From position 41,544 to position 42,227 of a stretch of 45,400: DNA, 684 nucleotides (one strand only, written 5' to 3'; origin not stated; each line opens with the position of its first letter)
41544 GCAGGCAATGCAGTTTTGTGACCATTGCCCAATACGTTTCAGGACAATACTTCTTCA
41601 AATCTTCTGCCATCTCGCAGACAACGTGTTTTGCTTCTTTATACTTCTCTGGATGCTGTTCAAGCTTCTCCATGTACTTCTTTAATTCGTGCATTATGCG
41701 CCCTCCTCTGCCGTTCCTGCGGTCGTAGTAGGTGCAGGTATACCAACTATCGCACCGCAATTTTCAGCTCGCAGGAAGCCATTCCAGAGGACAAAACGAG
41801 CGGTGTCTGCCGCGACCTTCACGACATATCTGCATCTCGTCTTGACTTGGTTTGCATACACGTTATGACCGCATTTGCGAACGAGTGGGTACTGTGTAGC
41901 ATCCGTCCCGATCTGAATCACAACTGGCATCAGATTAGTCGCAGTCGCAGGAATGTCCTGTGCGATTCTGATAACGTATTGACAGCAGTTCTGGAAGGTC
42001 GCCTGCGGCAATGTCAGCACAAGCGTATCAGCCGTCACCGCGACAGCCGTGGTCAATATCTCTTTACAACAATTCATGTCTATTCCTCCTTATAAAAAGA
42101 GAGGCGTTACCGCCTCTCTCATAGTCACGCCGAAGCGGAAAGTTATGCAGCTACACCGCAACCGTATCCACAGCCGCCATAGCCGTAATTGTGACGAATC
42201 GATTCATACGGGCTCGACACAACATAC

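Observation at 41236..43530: Five-gene cargo cluster of unknown function at the prophage-end (moron) position between lysis and attP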

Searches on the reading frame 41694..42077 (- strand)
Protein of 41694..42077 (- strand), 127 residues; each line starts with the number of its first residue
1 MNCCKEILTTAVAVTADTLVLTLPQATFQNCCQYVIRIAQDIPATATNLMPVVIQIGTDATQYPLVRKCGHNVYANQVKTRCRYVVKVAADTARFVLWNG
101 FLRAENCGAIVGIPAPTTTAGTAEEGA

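Call 3: search_protein_families(library=pfam, proteins=[window:41694-42077:-], max_evalue=1)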
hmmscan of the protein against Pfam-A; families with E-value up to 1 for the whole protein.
window:41694-42077:- (127 aa): 0 families

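Call 4: search_protein_families(library=phrogs, proteins=[window:41694-42077:-], max_evalue=1)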
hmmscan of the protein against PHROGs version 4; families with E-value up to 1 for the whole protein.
window:41694-42077:- (127 aa): 1 family
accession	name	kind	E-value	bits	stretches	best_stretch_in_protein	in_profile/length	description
phrog_31654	-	unknown function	3.2e-07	31.3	1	8-109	25-127/141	-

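Call 32: search_solved_structures(query=A2, max_evalue=10)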
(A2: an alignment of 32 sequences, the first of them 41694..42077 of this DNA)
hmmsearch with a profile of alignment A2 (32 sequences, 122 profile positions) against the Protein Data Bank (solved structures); distinct sequences matched with E-value up to 10: 6.
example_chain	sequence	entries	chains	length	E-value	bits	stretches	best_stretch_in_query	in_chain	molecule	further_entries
5myj_AQ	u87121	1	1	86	0.12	15.5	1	66-112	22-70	30S ribosomal protein S17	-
8wxd_A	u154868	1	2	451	0.14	15.2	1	24-70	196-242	Surface protein, putative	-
9uvr_A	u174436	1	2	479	0.17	14.9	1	24-70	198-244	Surface protein, putative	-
8wg6_A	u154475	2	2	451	0.4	13.7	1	8-75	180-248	FimA fimbrial subunit-like protein, putative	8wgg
9uvm_A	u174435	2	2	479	0.41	13.7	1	8-75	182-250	FimA fimbrial subunit-like protein, putative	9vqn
3jcm_R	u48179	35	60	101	1.1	12.3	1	62-116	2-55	Small nuclear ribonucleoprotein Sm D3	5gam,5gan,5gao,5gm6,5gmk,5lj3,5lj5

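Call 35: find_homologous_proteins(query=window:41694-42077:-)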
Query window:41694-42077:- (127 aa): 67 proteins with E <= 0.001 among 74 candidates.
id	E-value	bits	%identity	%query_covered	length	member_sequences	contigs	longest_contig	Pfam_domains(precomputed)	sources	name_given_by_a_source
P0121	2.3e-73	262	93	100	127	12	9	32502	-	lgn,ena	-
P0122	5.5e-73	260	94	99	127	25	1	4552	-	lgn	-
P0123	4.6e-70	251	93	100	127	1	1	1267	-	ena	-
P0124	4.8e-70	251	93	100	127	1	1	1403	-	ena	-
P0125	2.8e-69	248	91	100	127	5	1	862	-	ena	-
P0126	4.2e-67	241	94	89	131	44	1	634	-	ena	-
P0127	8.2e-67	241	88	99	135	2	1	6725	-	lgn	-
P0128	1.6e-66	240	90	89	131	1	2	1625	-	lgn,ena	-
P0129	2.2e-65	236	91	89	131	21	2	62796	-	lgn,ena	-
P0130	4.0e-65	235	91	89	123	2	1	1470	-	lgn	-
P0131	9.7e-63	227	75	100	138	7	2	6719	-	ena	-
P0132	1.1e-62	227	87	93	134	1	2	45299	-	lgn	-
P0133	2.8e-62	226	86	89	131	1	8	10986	-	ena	-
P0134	2.8e-55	203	76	100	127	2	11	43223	-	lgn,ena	-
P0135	1.7e-54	201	80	89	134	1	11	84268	-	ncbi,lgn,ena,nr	ncbi:MAG: hypothetical protein IJZ69_04175 [Bacteroidales bacterium]|nr:hypothetical protein [Bacter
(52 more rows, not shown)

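Call 40: predict_structure(alignment_id=A4)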
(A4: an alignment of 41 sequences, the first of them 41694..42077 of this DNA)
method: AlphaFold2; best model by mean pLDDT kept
length: 127 residues; sequences in the alignment: 41
mean_pLDDT: 86.2   pTM: 0.77
mean pLDDT of the five models: 86.2, 86.2, 85.8, 85.5, 84.9
residues with pLDDT >= 90: 89; 70-90: 12; 50-70: 23; < 50: 3
segments of 3 or more residues with pLDDT < 50: none
pLDDT, mean of each block of 10 residues (from residue 1): 80 96 95 94 93 96 95 93 93 90 72 62 52
secondary structure, 60 per line:
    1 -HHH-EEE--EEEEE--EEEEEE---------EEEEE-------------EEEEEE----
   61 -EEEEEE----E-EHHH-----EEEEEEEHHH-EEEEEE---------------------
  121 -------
elements in order: E6-8 E11-15 E18-23 E33-37 E51-56 E62-67 E83-89 E94-99
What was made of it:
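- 41694..42077 (-): D: a 127-aa Cys-rich eight-strand beta-sandwich whose fold resembles distal domains of phage tail fibres and receptor-binding proteins. In other phages an unrelated BclA_C-like protein (D2) takes its place. AF2 pLDDT 86 (call 40).
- The D model has pLDDT 86 (call 40).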

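Call 42: fold_search(model_id=the predicted structure, library=pdb)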
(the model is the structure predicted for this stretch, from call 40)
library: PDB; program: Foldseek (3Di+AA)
matches with E <= 10: 126; with E <= 0.001: 0
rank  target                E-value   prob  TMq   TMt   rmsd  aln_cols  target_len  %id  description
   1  9b45_2                2.2e-02  0.99  0.45  0.20   4.2        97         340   12  Pseudomonas phage Pa193 baseplate complex and tail fiber (released 2024-10-16)
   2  9ny6_C                5.4e-02  0.69  0.28  0.14   5.7        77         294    8  Pseudomonas phage Pa223 capsid spike (released 2025-08-06)
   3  1qex_A                2.9e-01  0.20  0.26  0.15   6.0        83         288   10  BACTERIOPHAGE T4 GENE PRODUCT 9 (GP9), THE TRIGGER OF TAIL CONTRACTION AND THE LONG TAIL FIBERS CONNECTOR (released 1999-10-05)
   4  9f4a_LS               3.3e-01  0.23  0.28  0.09   9.8       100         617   14  Interface between baseplate cup and extended tail tube/sheath of Klebsiella phage KP1 variant vB_Kpn_Lilla1 (released 2025-05-14)
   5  6o38_C                4.2e-01  0.33  0.29  0.09   7.3       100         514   15  Structure of a chaperone-substrate complex (released 2019-07-24)
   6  6o38_F                6.1e-01  0.21  0.28  0.08   7.4        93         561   13  Structure of a chaperone-substrate complex (released 2019-07-24)
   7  4dny                  6.9e-01  0.18  0.27  0.31   7.4        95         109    9  Crystal structure of enterohemorrhagic E. coli StcE(132-251) (released 2012-05-16)
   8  2a0j                  7.4e-01  0.04  0.14  0.13   7.6        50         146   14  Crystal Structure of Nitrogen Regulatory Protein IIA-Ntr from Neisseria meningitidis (released 2005-09-20)
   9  2plj_B                8.4e-01  0.15  0.28  0.11   7.4        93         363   11  Crystal structure of lysine/ornithine decarboxylase complexed with putrescine from Vibrio vulnificus (released 2007-07-10)
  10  4gqx_A                8.4e-01  0.05  0.15  0.13   7.4        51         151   16  Crystal structure of EIIA(NTR) from Burkholderia pseudomallei (released 2013-03-20)
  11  3urr_B                8.9e-01  0.05  0.15  0.13   7.4        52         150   15  Structure of PTS IIA-like nitrogen-regulatory protein PtsN (BTH_I0484) (ptsN) (released 2011-12-21)
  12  6mto_T                1.0e+00  0.03  0.14  0.12   8.0        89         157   11  Crystal structure of VRC42.01 Fab in complex with T117-F MPER scaffold (released 2019-03-27)
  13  2plk_B                1.1e+00  0.14  0.29  0.12   7.1        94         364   11  Crystal structure of lysine/ornithine decarboxylase complexed with cadaverine from Vibrio vulnificus (released 2007-07-10)
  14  4f2e                  1.1e+00  0.06  0.21  0.25   7.5        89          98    8  Crystal structure of the Streptococcus pneumoniae D39 copper chaperone CupA with Cu(I) (released 2013-01-30)
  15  6o38_A                1.3e+00  0.16  0.29  0.09   7.3       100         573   15  Structure of a chaperone-substrate complex (released 2019-07-24)
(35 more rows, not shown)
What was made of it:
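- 41694..42077 (-): The best PDB match is a Pa193 baseplate/tail-fibre chain, E 0.022 (call 42).
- The best PDB match is a baseplate/tail-fibre chain (call 42).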

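Call 44: search_protein_families(library=pfam, alignment_id=A2, max_evalue=1)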
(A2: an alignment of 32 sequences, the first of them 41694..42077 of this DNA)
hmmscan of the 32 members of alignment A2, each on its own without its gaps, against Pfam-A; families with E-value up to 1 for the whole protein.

A. member 1, window:41694-42077:- (127 aa): 0 families

B. families by the number of members that match (of 32 scanned): 12 families
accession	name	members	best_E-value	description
PF00915.27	Calici_coat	2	0.034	Calicivirus coat protein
PF22514.2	EXPB1_D1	2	0.083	EXPB1-like domain 1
PF01868.21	RNase_P-MRP_p29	1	0.0094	Ribonuclease P/MRP, subunit p29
PF22681.2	Lmo2446-like_N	1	0.012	Lmo2446-like, N-terminal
PF10670.15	DUF4198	1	0.028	Domain of unknown function (DUF4198)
PF02124.21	Marek_A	1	0.039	Marek's disease glycoprotein A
PF06747.18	CHCH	1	0.048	CHCH domain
PF13360.13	PQQ_2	1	0.058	Outer membrane protein assembly factor BamB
PF20622.4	Big_15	1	0.074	Bacterial Ig domain (Big_16)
PF04736.17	Eclosion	1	0.11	Eclosion hormone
PF22544.2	HYDIN_VesB_CFA65-like_Ig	1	0.14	HYDIN/CFA65/VesB-like, Ig-like domain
PF17813.7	RET_CLD4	1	0.6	RET Cadherin like domain 4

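Call 62: search_protein_families(library=padloc, proteins=[window:41694-42077:-], max_evalue=1)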
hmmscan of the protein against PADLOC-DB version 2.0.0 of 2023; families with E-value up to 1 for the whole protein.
window:41694-42077:- (127 aa): 0 families

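Call 63: search_protein_families(library=ncbifam, proteins=[window:41694-42077:-], max_evalue=1)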
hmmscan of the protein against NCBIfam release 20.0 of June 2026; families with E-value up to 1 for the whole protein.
window:41694-42077:- (127 aa): 0 families

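Call 77: fold_search(model_id=the predicted structure, library=viral)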
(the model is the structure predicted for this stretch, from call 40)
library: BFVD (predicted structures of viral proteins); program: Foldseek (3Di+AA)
matches with E <= 10: 362; with E <= 0.001: 37
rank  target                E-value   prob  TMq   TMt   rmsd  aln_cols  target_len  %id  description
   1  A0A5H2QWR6            3.4e-11  1.00  0.71  0.72   4.6       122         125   32  (no name in the UniProt tables at hand)
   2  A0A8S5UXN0            3.8e-11  1.00  0.74  0.72   6.4       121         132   31  Uncharacterized protein [Podoviridae sp. ctW0z17]
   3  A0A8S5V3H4            4.4e-11  1.00  0.74  0.76   7.6       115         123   37  Uncharacterized protein [Myoviridae sp. ctk6V34]
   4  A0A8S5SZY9            1.4e-09  1.00  0.70  0.80   2.8       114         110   30  Uncharacterized protein [Myoviridae sp. ctWb16]
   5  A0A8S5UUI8            4.4e-09  1.00  0.67  0.52  12.4       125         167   22  Uncharacterized protein [Myoviridae sp. ctP6q2]
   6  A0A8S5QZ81            2.0e-06  1.00  0.64  0.66   2.9       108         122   11  Uncharacterized protein [Siphoviridae sp. ctyvQ1]
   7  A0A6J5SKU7            3.8e-06  1.00  0.47  0.16  10.5       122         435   20  Uncharacterized protein (Fragment) [uncultured Caudovirales phage]
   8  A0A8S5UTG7            2.2e-05  1.00  0.54  0.10   3.7       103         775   16  Uncharacterized protein [Myoviridae sp. ctYA416]
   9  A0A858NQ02            3.4e-05  1.00  0.53  0.12   7.2       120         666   16  Putative tail fiber protein [Xanthomonas phage FoX6]
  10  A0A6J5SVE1            3.8e-05  1.00  0.49  0.13   8.7       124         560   14  Uncharacterized protein (Fragment) [uncultured Caudovirales phage]
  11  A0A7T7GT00            5.2e-05  1.00  0.50  0.09   3.6        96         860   14  (no name in the UniProt tables at hand)
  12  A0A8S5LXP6            5.5e-05  1.00  0.62  0.28   2.0        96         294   17  DUF7841 domain-containing protein [CrAss-like virus sp. ctRQZ5]
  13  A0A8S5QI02            5.9e-05  1.00  0.46  0.31  14.0       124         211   12  Uncharacterized protein [Siphoviridae sp. ctLgc23]
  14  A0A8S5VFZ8            7.6e-05  1.00  0.48  0.20   5.8       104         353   15  Transcription initiation factor TFIID subunit, DNA, Nuclear (Fragment) [Siphoviridae sp. ct3R43]
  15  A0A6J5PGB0            8.6e-05  1.00  0.50  0.19   4.2        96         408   16  Coiled stalk of trimeric autotransporter adhesin [uncultured Caudovirales phage]
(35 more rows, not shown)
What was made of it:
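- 41694..42077 (-): BFVD gives 37 matches at E<=1e-3, many annotated as tail fibre, RBP or collagen-like fibre (call 77).
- On Tail-fibre / RBP plus chaperone module: The D model (pLDDT 86) matches tail-fibre, RBP and collagen-fibre proteins in BFVD at E 1e-5 to 1e-3, TMq 0.45-0.55 (calls 40, 77).
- Closest known: Phage tail-fibre plus chaperone modules. Same: The distal domain has a tail-fibre/RBP-type beta-sandwich fold (call 77).
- Its BFVD matches include tail-fibre, RBP and collagen-fibre proteins at E 1e-5 to 1e-3 (call 77). The D fold matches tail-fibre and RBP distal domains (call 77).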
